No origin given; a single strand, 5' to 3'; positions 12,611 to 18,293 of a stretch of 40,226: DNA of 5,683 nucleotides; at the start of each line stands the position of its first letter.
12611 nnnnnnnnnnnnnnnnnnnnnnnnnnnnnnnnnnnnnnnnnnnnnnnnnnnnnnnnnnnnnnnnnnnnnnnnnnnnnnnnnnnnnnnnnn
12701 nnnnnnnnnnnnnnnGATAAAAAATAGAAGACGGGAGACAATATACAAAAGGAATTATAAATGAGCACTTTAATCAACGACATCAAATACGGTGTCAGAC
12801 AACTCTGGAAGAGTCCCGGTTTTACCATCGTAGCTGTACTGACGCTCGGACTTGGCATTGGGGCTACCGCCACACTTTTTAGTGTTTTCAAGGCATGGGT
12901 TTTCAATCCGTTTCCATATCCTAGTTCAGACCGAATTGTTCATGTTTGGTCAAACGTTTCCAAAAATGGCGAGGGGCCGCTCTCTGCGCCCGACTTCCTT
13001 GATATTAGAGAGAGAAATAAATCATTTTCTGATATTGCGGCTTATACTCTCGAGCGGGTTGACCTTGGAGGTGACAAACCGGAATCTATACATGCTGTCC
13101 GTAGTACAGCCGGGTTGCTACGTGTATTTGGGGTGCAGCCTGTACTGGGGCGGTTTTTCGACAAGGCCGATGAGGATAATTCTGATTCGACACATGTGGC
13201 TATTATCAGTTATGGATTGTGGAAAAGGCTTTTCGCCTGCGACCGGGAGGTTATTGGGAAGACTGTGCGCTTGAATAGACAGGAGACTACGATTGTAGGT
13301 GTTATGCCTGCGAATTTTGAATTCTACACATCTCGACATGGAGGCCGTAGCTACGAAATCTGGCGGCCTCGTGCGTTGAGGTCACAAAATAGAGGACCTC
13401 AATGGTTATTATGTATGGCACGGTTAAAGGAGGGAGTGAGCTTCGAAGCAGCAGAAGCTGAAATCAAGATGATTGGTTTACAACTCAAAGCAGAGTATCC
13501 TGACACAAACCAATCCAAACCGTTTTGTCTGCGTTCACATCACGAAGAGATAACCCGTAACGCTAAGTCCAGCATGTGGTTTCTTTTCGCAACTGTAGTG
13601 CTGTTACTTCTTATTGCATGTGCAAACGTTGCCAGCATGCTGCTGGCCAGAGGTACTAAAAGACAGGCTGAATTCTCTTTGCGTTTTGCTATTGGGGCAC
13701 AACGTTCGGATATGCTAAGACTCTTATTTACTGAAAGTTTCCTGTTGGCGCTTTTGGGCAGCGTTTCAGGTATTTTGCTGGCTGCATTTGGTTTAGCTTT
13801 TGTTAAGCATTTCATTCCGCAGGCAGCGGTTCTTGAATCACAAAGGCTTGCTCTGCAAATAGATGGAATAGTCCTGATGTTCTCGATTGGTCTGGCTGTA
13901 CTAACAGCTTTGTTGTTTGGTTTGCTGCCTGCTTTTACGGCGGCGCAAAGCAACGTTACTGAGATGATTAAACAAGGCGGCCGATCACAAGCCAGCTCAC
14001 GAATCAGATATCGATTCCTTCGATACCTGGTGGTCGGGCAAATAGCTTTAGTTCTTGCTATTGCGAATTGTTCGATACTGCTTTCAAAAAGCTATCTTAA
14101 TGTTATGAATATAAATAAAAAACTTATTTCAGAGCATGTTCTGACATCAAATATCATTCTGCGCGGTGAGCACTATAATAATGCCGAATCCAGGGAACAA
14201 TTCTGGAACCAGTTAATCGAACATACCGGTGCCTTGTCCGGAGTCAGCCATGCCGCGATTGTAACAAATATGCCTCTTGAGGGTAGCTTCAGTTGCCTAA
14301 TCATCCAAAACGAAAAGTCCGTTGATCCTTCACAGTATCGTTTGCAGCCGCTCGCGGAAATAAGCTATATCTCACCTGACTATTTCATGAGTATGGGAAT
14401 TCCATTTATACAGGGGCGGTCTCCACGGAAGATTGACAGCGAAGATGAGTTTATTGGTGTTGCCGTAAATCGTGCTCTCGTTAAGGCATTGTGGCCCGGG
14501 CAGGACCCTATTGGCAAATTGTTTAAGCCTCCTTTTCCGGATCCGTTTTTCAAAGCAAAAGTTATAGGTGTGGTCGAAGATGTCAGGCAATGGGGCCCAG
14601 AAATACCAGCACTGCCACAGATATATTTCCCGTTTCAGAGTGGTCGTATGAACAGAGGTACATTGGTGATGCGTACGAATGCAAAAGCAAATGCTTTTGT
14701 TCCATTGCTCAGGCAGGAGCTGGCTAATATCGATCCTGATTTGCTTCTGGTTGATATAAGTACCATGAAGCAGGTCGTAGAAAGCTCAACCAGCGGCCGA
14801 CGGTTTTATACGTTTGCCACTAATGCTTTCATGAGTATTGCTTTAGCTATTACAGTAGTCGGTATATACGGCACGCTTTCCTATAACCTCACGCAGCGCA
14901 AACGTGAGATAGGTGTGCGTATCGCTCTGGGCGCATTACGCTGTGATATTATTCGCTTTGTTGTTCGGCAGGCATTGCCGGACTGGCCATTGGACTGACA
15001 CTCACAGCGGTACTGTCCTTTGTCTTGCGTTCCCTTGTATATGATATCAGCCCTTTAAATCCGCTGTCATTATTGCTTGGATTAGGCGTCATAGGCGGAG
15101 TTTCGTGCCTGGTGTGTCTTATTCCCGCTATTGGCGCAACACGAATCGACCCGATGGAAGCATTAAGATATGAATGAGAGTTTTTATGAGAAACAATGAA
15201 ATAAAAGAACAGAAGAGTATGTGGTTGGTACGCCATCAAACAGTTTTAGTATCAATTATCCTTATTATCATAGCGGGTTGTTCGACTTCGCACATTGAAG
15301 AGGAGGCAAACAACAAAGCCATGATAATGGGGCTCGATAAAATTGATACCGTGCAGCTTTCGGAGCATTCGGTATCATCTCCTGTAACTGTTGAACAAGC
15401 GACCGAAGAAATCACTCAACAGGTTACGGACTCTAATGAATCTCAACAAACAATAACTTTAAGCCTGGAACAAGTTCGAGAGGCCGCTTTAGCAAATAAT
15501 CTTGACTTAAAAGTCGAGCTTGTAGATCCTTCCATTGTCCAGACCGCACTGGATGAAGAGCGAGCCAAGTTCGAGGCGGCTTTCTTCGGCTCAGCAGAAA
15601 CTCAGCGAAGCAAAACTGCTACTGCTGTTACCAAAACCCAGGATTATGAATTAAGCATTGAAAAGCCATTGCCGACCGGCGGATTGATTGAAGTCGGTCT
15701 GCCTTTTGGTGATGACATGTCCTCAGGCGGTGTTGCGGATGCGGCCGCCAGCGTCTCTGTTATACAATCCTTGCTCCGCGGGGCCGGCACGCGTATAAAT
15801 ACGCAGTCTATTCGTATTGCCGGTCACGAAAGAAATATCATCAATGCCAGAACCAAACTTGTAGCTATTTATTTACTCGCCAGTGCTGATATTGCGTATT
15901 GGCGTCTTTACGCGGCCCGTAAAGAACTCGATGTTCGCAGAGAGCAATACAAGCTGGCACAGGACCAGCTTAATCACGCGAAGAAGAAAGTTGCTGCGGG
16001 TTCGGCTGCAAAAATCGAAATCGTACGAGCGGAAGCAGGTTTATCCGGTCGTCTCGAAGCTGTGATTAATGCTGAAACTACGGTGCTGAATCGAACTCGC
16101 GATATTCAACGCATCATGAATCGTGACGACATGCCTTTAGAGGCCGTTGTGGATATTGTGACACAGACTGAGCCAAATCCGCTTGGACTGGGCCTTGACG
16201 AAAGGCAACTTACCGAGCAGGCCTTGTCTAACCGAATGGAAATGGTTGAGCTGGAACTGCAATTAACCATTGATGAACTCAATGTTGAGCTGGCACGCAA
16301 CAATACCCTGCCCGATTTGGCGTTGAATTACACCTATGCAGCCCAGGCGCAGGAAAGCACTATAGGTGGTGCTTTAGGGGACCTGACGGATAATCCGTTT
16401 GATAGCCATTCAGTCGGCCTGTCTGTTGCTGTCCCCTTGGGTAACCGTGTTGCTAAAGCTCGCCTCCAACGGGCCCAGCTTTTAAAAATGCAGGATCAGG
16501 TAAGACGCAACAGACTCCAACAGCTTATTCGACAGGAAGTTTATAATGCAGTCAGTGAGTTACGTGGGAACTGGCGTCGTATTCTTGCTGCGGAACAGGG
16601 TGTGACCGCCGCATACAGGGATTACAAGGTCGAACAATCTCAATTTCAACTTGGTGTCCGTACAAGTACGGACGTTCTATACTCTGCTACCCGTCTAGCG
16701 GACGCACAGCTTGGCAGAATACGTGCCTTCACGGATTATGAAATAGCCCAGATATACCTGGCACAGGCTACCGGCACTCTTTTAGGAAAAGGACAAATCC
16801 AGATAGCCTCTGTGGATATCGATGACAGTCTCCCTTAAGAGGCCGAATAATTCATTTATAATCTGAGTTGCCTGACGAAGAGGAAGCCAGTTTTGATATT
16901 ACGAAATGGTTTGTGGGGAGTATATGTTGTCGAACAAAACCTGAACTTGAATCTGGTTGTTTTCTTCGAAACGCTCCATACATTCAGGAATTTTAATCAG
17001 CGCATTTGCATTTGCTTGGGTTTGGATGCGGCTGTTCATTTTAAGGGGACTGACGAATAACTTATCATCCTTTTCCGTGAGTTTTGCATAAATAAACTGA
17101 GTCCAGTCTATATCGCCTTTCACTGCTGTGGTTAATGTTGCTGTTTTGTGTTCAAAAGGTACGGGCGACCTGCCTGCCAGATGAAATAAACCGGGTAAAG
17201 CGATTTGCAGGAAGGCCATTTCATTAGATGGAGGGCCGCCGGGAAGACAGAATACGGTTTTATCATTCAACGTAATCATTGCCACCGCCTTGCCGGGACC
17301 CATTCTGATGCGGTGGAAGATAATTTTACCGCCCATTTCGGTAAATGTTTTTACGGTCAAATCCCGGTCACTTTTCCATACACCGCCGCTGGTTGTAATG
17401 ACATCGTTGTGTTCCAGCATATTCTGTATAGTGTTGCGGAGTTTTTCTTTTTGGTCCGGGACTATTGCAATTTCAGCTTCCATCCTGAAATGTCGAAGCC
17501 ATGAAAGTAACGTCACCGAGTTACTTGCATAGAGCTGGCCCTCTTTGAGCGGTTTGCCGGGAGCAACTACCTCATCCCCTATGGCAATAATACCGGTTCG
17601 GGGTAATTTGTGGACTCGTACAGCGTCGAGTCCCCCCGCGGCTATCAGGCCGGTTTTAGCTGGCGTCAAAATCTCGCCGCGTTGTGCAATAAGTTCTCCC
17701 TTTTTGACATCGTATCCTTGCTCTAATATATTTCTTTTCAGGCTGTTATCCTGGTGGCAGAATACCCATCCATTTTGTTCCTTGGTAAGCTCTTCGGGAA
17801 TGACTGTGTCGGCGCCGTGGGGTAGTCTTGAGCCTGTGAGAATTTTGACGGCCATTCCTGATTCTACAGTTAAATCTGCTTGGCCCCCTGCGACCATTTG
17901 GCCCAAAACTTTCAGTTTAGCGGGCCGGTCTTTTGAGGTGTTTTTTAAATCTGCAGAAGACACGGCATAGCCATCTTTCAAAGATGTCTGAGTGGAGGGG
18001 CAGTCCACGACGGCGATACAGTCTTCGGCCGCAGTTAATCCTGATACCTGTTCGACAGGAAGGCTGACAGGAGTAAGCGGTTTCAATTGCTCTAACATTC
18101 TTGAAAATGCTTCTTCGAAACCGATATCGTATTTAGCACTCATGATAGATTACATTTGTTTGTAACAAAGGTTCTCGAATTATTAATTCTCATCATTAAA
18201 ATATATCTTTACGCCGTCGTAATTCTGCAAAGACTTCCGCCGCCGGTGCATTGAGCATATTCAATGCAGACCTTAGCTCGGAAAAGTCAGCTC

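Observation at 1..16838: Six tandem fused-dimer MacB/FtsX (ADOP-like) permeases served by one ATPase gene and one TolC-like lipoprotein, with no adaptor gene in view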

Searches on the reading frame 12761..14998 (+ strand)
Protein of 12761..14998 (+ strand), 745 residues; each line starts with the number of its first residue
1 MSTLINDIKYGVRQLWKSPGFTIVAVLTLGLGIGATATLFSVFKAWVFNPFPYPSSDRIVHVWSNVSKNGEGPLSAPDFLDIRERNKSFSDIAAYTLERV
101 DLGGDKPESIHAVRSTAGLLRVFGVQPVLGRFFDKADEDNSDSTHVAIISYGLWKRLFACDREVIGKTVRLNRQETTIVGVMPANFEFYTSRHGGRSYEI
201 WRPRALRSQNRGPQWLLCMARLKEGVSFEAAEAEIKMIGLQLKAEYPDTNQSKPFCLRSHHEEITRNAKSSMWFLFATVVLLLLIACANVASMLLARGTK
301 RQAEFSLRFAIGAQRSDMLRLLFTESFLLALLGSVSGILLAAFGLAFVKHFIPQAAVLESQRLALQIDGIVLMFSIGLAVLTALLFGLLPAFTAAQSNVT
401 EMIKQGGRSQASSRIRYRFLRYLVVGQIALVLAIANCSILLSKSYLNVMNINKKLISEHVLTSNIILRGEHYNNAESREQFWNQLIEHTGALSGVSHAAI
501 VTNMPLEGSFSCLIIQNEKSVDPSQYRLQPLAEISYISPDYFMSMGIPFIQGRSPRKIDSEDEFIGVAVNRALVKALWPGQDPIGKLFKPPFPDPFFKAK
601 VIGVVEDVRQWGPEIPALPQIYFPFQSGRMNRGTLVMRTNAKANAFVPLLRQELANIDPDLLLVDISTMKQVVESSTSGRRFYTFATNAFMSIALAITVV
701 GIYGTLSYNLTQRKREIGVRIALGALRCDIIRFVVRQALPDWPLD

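Call 4: search_protein_families(library=pfam, proteins=[window:12761-14998:+], max_evalue=0.01)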
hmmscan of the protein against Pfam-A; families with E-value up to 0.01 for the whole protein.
window:12761-14998:+ (745 aa): 2 families
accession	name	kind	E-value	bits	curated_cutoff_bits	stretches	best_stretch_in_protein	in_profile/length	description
PF12704.14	MacB_PCD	-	2.3e-34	119.9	27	2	22-236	1-205/207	MacB-like periplasmic core domain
PF02687.27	FtsX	-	5.4e-19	68.9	25.5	2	278-398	3-119/120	FtsX-like permease C-terminal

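Call 5: search_protein_families(library=ncbifam, proteins=[window:12761-14998:+], max_evalue=0.01)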
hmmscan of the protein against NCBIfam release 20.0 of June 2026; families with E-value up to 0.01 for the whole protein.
window:12761-14998:+ (745 aa): 2 families
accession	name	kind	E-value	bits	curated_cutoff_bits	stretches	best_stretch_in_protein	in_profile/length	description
TIGR03434.1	ADOP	subfamily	5.8e-213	709.3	622.3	1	4-739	1-733/803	ADOP family duplicated permease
NF007826.0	PRK10535.1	equivalog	1.1e-22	80.1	966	2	119-399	376-641/648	macrolide ABC transporter ATP-binding protein/permease MacB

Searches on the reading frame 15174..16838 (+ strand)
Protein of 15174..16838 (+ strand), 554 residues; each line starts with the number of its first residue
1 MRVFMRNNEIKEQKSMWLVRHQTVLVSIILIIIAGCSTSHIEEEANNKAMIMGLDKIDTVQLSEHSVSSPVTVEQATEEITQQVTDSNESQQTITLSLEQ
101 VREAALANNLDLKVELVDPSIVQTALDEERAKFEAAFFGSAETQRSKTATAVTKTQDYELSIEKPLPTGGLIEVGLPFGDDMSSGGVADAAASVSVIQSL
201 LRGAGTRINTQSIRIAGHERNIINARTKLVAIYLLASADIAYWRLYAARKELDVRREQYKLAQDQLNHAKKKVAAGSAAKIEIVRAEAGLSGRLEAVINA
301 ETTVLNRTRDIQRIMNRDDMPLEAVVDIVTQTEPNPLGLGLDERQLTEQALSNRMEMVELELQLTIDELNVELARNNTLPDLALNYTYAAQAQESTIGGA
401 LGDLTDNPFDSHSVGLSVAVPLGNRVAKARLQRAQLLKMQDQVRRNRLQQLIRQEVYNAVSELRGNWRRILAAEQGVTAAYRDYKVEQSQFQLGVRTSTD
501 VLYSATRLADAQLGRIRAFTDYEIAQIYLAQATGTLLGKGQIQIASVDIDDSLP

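Call 4: search_protein_families(library=pfam, proteins=[window:15174-16838:+], max_evalue=0.01)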
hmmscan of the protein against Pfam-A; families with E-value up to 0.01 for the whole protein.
window:15174-16838:+ (554 aa): 2 families
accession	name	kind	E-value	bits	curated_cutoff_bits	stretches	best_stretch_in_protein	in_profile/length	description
PF02321.23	OEP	-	1.2e-32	113.7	22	2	345-534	3-187/187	Outer membrane efflux protein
PF19378.4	DUF5953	-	0.0041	17.4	25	0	270-411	71-209/233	Family of unknown function (DUF5953)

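Call 5: search_protein_families(library=ncbifam, proteins=[window:15174-16838:+], max_evalue=0.01)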
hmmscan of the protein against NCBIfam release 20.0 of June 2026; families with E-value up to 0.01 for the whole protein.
window:15174-16838:+ (554 aa): 3 families
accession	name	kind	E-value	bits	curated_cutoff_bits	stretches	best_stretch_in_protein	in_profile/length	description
TIGR01844.1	type_I_sec_TolC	subfamily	8.6e-23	81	225.15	1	192-539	73-403/414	TolC family outer membrane protein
NF007002.0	PRK09465.1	equivalog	5.7e-15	54.8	495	1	235-539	129-429/460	outer membrane channel protein TolC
TIGR01845.1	outer_NodT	subfamily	1.6e-09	37.2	210.05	1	228-534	159-458/460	efflux transporter outer membrane subunit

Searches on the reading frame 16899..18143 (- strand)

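Call 10: search_protein_families(library=pfam, proteins=[window:16899-18143:-], max_evalue=0.001)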
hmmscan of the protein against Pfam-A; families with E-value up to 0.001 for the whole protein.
window:16899-18143:- (414 aa): 3 families
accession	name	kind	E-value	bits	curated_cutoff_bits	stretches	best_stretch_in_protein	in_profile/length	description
PF03453.22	MoeA_N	-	8.8e-33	113.7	30.8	1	9-171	3-160/160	MoeA N-terminal region (domain I and II)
PF00994.29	MoCF_biosynth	-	1e-22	80.8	26.6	1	184-319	1-142/144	Probable molybdopterin binding domain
PF03454.20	MoeA_C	-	1.2e-07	32.3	22.1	1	334-403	1-72/72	MoeA C-terminal region (domain IV)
